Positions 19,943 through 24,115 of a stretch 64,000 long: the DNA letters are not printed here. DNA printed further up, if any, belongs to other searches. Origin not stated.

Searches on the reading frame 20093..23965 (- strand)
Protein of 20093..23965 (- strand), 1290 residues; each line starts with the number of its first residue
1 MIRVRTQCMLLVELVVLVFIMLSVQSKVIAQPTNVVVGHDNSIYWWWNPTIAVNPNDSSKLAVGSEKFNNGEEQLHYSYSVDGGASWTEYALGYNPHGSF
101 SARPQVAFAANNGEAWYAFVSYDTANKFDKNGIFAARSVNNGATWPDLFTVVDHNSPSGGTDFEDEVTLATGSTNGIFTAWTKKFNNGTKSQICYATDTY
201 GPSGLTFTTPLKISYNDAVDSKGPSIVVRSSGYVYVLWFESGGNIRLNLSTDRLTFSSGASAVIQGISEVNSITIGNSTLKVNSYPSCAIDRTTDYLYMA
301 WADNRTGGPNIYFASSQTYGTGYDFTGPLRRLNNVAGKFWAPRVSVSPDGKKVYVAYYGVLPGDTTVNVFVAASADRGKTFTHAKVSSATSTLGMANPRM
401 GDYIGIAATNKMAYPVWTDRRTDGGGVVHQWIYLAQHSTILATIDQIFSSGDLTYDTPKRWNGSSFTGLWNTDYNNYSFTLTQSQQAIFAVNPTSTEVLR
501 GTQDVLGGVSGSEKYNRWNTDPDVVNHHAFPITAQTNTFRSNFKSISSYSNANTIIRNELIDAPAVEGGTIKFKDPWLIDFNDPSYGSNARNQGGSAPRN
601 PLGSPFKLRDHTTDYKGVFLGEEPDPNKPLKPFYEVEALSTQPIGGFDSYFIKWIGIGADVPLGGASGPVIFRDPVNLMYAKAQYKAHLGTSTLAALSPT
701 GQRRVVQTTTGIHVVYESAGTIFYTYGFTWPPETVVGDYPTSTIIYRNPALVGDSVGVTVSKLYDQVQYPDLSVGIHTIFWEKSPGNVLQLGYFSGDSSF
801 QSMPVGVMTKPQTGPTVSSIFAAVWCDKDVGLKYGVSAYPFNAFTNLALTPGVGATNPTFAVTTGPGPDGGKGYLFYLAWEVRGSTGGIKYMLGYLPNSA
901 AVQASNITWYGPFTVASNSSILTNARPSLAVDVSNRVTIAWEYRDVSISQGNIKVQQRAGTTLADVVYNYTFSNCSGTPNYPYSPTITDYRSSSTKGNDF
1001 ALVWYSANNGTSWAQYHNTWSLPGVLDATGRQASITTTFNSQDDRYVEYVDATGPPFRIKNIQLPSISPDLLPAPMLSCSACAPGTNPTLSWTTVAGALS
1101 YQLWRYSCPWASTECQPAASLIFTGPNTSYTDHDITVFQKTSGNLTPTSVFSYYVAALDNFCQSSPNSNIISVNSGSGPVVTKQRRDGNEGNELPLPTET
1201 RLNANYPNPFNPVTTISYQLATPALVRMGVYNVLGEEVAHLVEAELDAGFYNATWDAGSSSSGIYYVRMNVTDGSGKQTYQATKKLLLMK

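Call 78: search_protein_families(library=pfam, proteins=[window:20093-23965:-], max_evalue=0.001)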
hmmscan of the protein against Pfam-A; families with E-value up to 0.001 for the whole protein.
window:20093-23965:- (1290 aa): 1 family
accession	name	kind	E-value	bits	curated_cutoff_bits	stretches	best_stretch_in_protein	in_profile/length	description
PF18962.6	Por_Secre_tail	-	2.8e-05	24.8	27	1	1206-1274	2-67/75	Secretion system C-terminal sorting domain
